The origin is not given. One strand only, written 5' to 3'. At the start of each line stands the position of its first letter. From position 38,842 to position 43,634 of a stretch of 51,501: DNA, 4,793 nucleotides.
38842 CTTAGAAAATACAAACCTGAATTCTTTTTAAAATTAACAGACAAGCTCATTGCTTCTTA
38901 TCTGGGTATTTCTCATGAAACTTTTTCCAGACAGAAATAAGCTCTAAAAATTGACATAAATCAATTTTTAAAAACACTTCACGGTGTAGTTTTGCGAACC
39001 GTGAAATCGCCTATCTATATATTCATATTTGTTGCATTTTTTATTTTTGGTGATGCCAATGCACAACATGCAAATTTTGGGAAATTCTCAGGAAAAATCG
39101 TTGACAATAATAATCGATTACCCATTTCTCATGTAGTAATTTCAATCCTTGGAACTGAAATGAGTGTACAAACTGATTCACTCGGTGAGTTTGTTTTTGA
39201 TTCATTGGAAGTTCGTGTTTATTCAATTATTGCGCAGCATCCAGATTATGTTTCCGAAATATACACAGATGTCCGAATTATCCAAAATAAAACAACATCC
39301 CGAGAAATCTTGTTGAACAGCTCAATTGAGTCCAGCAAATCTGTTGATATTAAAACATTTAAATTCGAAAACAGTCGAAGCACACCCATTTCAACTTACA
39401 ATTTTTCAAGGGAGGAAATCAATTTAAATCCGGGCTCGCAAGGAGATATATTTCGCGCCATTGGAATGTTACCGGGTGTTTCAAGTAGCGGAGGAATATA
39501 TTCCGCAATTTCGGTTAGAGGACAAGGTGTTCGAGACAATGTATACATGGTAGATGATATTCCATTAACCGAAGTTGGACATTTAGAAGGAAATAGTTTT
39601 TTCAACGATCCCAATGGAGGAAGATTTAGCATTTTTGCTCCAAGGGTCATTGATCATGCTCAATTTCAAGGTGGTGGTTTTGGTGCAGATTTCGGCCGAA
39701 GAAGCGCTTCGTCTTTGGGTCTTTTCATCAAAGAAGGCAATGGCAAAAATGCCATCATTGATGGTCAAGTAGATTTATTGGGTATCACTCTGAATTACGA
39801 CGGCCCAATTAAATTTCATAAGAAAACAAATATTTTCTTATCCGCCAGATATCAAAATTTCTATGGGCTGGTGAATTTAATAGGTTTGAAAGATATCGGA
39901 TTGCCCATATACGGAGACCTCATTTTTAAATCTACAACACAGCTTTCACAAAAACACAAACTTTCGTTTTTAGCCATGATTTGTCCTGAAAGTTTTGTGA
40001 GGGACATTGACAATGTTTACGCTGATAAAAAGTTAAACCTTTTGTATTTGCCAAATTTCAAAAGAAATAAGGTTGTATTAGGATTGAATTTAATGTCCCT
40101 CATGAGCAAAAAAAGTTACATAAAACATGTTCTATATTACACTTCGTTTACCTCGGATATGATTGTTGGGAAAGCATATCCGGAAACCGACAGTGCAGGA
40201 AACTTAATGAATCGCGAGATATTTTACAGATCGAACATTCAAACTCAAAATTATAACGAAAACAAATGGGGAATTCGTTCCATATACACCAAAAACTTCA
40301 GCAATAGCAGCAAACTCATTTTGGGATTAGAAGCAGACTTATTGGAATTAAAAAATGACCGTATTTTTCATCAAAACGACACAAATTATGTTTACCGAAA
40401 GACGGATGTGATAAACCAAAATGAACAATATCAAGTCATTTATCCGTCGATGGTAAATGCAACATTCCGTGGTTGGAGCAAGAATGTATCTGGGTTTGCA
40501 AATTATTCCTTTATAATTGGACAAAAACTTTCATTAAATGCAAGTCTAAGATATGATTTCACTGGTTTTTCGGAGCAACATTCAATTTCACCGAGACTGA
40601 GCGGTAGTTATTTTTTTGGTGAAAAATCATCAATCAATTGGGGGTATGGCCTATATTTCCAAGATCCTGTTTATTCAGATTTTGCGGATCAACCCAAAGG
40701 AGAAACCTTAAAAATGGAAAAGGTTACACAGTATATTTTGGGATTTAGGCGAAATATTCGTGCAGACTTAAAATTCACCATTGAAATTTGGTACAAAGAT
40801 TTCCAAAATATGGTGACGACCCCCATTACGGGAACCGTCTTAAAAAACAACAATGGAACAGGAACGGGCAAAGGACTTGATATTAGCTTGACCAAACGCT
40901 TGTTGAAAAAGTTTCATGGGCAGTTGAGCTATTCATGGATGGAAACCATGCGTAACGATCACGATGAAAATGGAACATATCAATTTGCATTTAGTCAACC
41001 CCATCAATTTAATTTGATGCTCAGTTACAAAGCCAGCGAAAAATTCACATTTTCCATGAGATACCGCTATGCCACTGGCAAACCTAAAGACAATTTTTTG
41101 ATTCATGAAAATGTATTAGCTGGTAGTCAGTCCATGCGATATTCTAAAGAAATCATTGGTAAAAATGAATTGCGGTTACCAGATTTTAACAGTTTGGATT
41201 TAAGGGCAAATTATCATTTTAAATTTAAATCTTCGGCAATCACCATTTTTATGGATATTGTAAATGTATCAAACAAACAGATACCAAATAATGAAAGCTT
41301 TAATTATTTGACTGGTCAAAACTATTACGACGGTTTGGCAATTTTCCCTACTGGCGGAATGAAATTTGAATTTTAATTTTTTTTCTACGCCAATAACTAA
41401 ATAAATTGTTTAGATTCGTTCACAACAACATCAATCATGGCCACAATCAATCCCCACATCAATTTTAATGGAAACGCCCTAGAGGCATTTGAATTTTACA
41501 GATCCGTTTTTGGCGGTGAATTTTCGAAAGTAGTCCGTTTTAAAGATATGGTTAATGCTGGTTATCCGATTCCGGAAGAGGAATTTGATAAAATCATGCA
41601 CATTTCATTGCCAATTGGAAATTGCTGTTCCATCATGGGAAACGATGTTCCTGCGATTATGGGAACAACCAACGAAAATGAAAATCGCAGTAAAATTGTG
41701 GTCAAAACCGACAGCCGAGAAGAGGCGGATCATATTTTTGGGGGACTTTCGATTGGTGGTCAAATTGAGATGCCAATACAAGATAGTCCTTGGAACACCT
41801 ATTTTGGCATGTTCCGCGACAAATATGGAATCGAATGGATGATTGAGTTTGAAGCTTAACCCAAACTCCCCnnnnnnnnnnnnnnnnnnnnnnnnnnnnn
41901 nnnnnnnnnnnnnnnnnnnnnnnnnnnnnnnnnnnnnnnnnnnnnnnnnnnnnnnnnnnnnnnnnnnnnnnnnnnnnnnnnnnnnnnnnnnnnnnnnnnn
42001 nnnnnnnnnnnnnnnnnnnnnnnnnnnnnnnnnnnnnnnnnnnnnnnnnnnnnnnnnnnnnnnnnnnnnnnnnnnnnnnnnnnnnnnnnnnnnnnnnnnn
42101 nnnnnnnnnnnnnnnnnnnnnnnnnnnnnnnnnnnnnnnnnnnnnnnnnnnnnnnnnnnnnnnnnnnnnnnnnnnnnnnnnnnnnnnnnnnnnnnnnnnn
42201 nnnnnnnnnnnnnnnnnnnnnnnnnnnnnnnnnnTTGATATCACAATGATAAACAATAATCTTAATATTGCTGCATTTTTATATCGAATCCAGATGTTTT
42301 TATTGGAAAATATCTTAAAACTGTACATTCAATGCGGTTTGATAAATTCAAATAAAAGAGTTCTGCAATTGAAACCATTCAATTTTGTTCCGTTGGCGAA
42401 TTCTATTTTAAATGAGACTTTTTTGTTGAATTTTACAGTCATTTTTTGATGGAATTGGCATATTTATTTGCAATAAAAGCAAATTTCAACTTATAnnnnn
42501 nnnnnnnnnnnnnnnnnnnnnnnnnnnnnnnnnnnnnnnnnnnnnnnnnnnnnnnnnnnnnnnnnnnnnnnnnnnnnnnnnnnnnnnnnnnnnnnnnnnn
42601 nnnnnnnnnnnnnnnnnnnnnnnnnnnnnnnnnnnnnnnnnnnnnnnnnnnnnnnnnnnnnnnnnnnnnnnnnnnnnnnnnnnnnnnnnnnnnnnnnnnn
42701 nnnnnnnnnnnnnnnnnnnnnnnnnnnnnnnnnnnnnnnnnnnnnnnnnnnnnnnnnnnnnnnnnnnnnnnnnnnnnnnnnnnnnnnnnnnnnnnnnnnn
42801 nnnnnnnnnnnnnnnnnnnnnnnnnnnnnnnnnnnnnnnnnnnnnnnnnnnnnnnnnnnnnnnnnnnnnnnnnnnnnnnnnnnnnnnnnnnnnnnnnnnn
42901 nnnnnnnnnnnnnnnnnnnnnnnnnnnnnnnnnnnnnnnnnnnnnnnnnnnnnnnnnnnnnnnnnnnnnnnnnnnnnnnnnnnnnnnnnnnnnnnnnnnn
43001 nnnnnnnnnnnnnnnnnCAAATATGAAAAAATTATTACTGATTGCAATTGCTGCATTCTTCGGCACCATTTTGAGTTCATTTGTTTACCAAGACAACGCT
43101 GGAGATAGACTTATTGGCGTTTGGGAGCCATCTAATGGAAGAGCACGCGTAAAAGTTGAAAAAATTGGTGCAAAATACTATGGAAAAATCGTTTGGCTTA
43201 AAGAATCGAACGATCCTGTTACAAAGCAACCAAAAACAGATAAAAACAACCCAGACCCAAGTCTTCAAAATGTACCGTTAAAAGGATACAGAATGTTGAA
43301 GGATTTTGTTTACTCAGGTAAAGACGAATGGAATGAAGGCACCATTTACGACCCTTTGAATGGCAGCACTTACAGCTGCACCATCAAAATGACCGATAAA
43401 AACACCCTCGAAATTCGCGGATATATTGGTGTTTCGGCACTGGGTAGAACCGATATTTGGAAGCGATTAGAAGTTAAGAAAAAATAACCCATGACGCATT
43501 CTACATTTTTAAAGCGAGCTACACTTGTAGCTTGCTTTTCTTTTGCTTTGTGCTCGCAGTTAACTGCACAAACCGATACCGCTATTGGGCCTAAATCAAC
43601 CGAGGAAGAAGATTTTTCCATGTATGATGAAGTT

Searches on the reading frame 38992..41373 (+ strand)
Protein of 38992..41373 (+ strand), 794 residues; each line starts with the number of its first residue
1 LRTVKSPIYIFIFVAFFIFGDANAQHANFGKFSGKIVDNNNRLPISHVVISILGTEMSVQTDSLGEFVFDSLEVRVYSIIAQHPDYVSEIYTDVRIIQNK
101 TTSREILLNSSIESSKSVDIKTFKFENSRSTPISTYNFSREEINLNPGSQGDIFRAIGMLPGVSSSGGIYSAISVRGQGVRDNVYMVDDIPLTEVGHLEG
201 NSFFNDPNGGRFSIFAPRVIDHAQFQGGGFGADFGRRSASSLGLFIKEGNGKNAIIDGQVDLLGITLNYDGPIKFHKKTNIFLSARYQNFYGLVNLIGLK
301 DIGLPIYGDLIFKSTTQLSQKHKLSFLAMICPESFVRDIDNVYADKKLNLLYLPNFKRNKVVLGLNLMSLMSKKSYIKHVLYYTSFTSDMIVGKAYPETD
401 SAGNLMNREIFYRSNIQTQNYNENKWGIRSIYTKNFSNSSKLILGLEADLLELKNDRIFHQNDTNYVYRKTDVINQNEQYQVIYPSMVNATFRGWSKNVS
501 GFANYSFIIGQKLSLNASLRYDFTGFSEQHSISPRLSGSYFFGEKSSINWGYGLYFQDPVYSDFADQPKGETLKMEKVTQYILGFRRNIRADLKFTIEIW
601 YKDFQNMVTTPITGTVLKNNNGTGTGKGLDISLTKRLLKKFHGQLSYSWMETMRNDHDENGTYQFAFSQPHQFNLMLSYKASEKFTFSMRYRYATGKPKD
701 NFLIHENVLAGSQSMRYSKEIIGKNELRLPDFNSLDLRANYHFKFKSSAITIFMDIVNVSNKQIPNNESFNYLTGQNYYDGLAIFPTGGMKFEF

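Call 56: search_protein_families(library=pfam, proteins=[window:38992-41373:+], max_evalue=0.001)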
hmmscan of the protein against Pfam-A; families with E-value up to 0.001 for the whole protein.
window:38992-41373:+ (794 aa): 3 families
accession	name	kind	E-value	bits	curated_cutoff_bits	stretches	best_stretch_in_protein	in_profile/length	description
PF13620.12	CarboxypepD_reg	-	1.8e-10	41.4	32.3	1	33-106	3-79/82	Carboxypeptidase regulatory-like domain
PF13715.12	CarbopepD_reg_2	-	1.6e-08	34.9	32.2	1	33-116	2-84/88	CarboxypepD_reg-like domain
PF07715.20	Plug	-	4.8e-07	30.7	23.9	1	129-239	3-104/107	TonB-dependent Receptor Plug Domain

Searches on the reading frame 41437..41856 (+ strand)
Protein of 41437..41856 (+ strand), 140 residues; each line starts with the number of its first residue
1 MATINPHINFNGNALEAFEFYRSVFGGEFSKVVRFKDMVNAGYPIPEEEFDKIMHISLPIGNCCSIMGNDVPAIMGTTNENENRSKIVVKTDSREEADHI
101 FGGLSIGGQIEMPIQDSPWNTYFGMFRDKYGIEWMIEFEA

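Call 56: search_protein_families(library=pfam, proteins=[window:41437-41856:+], max_evalue=0.001)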
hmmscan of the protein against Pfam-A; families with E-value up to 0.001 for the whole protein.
window:41437-41856:+ (140 aa): 2 families
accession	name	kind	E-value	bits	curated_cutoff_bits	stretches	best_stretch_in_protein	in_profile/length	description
PF06983.19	3-dmu-9_3-mt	-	1.5e-09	38.9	24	1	4-136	3-115/116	3-demethylubiquinone-9 3-methyltransferase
PF00903.31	Glyoxalase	-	3e-08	34.5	20.6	1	12-136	10-121/121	Glyoxalase/Bleomycin resistance protein/Dioxygenase superfamily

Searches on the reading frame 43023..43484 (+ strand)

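Call 56: search_protein_families(library=pfam, proteins=[window:43023-43484:+], max_evalue=0.001)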
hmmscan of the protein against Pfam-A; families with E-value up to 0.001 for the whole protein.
window:43023-43484:+ (154 aa): 1 family
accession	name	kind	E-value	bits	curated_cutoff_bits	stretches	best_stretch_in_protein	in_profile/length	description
PF09917.15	DUF2147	-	5.5e-35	120.8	27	1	32-148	1-112/112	Uncharacterized protein conserved in bacteria (DUF2147)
